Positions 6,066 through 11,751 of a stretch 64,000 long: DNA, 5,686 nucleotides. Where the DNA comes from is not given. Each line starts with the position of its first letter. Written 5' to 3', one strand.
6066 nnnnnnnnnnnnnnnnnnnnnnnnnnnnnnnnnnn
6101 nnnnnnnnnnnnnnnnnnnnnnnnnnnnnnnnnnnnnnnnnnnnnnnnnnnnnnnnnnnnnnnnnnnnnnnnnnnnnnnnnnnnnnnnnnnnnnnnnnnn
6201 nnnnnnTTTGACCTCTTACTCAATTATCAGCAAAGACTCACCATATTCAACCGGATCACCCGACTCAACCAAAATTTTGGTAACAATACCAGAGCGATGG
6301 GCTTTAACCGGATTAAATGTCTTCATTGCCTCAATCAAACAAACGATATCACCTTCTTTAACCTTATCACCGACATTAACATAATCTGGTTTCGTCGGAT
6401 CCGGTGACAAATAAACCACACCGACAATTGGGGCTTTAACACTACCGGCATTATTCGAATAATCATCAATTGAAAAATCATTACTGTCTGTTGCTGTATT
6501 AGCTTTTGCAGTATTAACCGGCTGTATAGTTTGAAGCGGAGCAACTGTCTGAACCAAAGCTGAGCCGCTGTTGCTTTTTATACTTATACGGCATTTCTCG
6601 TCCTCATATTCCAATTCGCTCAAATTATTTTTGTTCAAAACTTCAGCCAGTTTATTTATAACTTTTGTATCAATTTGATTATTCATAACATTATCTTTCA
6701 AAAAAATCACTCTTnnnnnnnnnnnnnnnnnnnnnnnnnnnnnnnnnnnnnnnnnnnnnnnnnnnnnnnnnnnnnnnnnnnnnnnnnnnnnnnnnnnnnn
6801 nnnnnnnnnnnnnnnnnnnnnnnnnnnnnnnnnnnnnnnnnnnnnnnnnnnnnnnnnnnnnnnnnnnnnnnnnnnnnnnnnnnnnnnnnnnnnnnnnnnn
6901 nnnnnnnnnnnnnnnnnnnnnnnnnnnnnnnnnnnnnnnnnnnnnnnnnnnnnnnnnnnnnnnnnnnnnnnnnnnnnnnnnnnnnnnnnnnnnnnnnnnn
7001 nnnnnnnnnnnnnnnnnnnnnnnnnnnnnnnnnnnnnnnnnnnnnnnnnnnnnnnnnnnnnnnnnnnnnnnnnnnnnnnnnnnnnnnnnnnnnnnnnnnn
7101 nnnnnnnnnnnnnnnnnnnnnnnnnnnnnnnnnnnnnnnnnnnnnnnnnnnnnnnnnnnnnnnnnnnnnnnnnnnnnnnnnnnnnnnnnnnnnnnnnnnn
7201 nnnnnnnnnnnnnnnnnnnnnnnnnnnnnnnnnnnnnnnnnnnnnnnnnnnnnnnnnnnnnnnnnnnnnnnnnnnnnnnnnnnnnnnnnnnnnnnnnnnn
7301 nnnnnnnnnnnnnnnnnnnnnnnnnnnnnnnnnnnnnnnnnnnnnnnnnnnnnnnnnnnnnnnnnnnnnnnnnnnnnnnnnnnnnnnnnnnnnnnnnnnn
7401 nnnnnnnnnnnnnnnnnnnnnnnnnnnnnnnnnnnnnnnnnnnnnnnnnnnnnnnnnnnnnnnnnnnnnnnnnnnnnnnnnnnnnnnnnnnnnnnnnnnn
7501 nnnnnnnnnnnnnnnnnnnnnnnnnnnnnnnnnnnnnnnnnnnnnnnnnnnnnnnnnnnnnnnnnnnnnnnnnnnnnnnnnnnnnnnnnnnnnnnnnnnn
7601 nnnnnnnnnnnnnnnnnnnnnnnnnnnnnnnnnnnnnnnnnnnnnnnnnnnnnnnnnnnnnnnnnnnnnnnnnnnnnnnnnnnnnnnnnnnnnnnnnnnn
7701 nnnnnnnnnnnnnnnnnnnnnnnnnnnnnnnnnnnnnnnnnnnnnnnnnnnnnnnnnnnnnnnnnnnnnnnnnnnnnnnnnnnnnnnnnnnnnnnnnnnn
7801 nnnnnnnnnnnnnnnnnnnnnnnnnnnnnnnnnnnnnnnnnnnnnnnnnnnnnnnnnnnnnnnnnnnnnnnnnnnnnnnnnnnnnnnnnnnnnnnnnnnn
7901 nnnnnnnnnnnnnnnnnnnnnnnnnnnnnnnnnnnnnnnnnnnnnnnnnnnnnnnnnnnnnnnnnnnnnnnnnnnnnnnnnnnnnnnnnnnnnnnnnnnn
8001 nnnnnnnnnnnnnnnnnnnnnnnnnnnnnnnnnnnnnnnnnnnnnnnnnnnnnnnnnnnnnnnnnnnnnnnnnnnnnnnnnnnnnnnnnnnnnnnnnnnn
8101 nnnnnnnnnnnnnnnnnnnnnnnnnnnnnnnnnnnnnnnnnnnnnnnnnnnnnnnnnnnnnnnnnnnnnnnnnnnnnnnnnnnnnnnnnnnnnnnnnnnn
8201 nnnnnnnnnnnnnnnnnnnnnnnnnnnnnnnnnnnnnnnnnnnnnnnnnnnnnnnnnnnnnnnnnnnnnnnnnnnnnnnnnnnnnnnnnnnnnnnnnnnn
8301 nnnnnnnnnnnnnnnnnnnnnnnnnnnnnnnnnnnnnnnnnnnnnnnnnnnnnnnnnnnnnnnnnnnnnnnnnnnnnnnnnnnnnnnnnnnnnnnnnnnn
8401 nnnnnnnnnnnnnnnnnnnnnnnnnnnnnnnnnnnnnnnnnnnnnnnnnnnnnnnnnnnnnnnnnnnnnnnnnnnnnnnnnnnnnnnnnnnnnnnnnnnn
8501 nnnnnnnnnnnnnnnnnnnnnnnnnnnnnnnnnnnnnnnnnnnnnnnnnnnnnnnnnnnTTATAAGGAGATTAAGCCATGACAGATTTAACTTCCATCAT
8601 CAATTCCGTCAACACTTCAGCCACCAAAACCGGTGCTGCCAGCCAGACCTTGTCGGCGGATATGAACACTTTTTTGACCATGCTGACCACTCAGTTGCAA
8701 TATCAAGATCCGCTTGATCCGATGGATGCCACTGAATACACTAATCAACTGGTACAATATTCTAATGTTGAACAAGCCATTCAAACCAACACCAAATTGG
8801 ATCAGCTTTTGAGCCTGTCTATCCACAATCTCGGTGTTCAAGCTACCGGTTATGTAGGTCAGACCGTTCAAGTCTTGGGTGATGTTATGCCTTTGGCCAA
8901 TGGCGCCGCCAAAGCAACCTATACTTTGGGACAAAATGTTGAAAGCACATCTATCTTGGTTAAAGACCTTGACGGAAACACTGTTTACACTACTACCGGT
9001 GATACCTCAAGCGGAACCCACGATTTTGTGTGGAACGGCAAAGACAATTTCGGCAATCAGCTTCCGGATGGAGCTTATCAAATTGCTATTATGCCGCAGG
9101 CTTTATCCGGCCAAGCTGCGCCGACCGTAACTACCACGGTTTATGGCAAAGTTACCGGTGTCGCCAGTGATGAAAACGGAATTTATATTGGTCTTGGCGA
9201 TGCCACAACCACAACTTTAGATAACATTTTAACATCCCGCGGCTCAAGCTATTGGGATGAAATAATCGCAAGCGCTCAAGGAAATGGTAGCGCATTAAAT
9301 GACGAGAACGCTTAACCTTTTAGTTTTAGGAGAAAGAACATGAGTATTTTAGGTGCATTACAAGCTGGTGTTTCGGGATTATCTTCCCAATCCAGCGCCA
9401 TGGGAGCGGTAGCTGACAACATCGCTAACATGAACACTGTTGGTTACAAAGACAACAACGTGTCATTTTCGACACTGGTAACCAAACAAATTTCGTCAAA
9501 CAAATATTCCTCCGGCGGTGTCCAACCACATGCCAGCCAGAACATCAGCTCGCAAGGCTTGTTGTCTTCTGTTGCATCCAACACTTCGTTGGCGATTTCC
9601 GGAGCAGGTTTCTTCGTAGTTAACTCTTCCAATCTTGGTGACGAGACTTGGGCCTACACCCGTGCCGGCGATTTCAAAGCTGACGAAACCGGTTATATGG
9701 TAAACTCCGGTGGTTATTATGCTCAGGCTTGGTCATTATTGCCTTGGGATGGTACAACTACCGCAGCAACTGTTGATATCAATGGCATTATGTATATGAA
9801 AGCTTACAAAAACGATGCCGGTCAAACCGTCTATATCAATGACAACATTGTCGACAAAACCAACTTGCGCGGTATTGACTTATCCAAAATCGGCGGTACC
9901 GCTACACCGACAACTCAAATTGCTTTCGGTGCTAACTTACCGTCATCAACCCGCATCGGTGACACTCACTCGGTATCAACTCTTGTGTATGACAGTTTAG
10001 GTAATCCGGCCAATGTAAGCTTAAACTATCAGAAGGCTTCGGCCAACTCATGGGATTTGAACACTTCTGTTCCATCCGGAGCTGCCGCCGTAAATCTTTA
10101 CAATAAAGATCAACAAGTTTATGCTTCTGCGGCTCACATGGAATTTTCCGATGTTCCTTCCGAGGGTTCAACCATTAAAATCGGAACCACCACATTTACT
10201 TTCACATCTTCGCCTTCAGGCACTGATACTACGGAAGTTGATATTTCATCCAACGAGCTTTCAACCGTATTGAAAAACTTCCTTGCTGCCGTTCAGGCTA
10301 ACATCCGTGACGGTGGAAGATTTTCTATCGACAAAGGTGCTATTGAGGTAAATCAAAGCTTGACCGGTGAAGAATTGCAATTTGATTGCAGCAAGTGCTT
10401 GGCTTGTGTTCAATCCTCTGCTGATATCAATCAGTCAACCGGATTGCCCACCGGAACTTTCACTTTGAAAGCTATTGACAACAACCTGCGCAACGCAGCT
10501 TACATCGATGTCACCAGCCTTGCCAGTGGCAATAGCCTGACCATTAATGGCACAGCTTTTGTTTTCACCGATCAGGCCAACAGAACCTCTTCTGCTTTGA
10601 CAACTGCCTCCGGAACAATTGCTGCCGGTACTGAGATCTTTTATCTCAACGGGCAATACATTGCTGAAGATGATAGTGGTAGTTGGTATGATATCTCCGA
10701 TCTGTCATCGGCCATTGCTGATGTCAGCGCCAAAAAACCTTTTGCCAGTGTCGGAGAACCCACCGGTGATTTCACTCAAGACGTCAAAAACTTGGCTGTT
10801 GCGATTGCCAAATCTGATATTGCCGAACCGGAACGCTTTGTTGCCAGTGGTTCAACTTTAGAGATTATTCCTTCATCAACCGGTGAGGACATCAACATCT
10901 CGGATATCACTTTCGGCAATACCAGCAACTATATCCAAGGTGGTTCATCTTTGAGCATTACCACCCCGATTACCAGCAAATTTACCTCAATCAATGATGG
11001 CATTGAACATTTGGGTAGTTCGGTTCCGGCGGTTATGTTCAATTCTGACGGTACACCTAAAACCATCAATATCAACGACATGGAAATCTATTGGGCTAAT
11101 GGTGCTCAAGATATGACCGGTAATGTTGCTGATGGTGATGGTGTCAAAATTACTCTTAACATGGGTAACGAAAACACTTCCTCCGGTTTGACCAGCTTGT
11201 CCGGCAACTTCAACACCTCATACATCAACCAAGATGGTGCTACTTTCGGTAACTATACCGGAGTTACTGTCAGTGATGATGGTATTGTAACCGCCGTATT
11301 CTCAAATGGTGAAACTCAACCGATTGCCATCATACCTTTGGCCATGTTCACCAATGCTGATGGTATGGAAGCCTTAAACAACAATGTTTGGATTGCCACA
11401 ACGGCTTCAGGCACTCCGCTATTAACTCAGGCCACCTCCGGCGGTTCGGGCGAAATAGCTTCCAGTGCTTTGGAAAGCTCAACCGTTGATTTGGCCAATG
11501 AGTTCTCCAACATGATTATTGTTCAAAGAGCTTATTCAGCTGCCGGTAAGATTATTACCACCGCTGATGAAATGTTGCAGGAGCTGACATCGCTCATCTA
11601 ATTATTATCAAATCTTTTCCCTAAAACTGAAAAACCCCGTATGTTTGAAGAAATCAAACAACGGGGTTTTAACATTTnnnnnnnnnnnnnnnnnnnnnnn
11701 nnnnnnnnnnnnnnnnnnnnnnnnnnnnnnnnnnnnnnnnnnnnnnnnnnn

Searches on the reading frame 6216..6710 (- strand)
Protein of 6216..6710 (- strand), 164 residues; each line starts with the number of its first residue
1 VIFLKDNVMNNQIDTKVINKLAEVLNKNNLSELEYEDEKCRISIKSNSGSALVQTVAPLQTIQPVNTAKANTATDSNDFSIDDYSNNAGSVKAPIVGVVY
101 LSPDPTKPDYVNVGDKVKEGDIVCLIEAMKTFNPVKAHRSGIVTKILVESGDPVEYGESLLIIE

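Call 20: search_protein_families(library=pfam, proteins=[window:6216-6710:-], max_evalue=0.001)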
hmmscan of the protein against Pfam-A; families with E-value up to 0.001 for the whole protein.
window:6216-6710:- (164 aa): 2 families
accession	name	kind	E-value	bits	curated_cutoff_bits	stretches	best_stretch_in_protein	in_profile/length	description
PF00364.28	Biotin_lipoyl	-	4.9e-19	68.4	22.1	1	91-163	3-73/73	Biotin-requiring enzyme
PF13533.13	Biotin_lipoyl_2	-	8.1e-05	22.8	29.8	0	140-163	8-31/32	Biotin-lipoyl like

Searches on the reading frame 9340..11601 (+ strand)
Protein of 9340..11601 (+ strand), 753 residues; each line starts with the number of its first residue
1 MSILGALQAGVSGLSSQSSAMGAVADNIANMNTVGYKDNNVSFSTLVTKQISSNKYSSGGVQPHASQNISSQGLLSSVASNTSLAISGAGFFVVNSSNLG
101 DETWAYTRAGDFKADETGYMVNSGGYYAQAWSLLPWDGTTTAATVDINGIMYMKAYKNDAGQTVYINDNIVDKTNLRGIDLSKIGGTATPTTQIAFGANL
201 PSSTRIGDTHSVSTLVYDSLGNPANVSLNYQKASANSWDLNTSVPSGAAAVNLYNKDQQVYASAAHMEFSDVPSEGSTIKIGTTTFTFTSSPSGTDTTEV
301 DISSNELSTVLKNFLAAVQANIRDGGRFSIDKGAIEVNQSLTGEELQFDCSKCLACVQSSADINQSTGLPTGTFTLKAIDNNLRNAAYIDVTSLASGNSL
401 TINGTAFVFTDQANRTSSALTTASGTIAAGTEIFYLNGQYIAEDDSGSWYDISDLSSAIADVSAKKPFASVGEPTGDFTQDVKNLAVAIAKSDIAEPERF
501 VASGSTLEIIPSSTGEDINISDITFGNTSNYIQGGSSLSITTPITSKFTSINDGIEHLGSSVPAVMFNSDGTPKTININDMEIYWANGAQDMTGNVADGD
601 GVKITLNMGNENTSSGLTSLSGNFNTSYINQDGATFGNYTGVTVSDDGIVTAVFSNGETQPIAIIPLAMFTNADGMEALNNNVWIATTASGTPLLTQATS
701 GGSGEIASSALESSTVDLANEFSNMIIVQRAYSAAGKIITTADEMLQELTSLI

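Call 7: search_protein_families(library=pfam, proteins=[window:9340-11601:+], max_evalue=0.01)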
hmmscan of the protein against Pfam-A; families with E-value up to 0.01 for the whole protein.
window:9340-11601:+ (753 aa): 4 families
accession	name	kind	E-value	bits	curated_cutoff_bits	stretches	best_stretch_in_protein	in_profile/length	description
PF06429.18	Flg_bbr_C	-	1.3e-14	53.9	23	1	708-752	2-46/46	Flagellar basal body rod FlgEFG protein C-terminal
PF22692.1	LlgE_F_G_D1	-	2.2e-12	47.3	27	1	85-146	1-57/64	Flagellar hook protein FlgE/F/G D1 domain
PF00460.25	Flg_bb_rod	-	1e-09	38.6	20.7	1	7-37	1-31/31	Flagella basal body rod protein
PF07559.19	FlgE_D2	-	2.1e-08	35.2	22.7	1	209-304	21-104/142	Flagellar basal body protein FlaE D2 domain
